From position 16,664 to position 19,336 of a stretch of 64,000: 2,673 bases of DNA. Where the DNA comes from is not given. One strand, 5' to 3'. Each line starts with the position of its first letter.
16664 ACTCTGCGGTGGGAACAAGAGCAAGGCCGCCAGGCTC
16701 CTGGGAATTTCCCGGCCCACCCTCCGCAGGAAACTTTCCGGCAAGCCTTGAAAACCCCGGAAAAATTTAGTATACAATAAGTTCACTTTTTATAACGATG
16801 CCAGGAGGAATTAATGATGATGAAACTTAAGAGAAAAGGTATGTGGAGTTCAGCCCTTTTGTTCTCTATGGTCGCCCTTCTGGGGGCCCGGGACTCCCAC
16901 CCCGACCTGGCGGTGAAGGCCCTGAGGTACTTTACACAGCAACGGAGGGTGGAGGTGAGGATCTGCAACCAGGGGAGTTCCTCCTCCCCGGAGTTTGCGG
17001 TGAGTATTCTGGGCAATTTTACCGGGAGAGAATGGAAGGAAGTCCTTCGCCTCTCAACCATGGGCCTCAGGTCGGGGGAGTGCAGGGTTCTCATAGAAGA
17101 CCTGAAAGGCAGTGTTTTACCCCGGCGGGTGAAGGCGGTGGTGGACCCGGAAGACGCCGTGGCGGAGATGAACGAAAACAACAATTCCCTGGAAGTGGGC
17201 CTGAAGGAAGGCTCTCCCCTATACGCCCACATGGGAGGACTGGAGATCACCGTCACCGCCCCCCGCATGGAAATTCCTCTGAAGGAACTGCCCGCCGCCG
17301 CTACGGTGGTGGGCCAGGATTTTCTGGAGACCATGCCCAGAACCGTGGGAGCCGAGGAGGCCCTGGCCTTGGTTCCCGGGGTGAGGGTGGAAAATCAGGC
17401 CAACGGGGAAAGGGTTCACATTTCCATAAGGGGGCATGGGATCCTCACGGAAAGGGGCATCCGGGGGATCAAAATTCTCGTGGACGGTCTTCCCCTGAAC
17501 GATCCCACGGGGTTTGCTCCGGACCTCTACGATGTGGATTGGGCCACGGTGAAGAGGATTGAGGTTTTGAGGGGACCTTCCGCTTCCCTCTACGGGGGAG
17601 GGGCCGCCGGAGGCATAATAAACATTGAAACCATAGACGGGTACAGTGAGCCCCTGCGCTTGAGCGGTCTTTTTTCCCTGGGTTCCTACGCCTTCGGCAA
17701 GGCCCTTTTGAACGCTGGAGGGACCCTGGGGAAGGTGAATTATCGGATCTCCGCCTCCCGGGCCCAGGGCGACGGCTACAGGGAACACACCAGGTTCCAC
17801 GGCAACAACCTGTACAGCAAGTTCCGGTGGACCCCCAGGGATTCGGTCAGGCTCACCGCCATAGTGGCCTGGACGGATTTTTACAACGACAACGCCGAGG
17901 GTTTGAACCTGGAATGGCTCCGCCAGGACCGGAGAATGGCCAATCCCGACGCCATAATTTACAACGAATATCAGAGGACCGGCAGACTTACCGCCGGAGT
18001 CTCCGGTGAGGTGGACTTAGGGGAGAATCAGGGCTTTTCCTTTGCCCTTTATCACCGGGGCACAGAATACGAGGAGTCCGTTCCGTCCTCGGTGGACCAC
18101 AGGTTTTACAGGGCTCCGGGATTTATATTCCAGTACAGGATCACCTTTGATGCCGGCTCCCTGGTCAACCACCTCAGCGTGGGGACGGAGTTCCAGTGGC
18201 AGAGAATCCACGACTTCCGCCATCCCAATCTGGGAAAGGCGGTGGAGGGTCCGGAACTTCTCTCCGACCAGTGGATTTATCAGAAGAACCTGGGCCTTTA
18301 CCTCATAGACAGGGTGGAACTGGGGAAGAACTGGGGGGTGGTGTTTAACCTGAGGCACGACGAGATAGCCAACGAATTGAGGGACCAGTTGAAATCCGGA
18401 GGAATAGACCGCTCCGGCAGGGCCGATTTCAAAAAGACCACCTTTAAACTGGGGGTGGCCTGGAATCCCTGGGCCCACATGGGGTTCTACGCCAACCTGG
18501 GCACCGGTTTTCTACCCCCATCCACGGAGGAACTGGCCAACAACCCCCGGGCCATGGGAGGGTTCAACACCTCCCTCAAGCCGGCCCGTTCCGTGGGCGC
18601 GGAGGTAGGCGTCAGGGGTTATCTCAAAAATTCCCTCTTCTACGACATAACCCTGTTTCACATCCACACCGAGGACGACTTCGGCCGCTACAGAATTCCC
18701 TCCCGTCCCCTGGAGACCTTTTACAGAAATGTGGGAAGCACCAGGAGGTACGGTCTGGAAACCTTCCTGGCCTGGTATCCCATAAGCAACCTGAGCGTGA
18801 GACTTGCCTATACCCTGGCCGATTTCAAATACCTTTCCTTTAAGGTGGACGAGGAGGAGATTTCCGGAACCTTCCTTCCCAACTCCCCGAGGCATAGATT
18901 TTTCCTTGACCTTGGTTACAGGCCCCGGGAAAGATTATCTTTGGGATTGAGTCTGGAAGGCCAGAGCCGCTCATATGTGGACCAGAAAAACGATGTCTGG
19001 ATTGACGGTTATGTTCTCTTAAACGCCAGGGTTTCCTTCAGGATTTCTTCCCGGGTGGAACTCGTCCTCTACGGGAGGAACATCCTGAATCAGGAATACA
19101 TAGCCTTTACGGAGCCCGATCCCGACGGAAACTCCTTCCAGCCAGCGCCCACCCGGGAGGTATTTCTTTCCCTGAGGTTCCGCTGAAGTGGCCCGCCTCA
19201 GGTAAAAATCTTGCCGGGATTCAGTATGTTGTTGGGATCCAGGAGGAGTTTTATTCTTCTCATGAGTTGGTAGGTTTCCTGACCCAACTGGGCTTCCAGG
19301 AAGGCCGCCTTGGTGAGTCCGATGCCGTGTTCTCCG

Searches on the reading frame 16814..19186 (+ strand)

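Call 3: search_protein_families(library=pfam, proteins=[window:16814-19186:+], max_evalue=0.01)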
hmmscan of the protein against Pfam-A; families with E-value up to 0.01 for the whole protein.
window:16814-19186:+ (790 aa): 4 families
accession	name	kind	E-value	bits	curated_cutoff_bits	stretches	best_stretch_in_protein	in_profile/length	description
PF00593.30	TonB_dep_Rec_b-barrel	-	3.9e-42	146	27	1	339-757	7-436/436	TonB dependent receptor-like, beta-barrel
PF07715.20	Plug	-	1.6e-22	80.5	23.9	1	156-268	2-107/107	TonB-dependent Receptor Plug Domain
PF07705.17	CARDB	-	9e-07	29.5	22.7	1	42-127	19-100/101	CARDB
PF14905.12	OMP_b-brl_3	-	2e-05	24.3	27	1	585-788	210-407/408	Outer membrane protein beta-barrel family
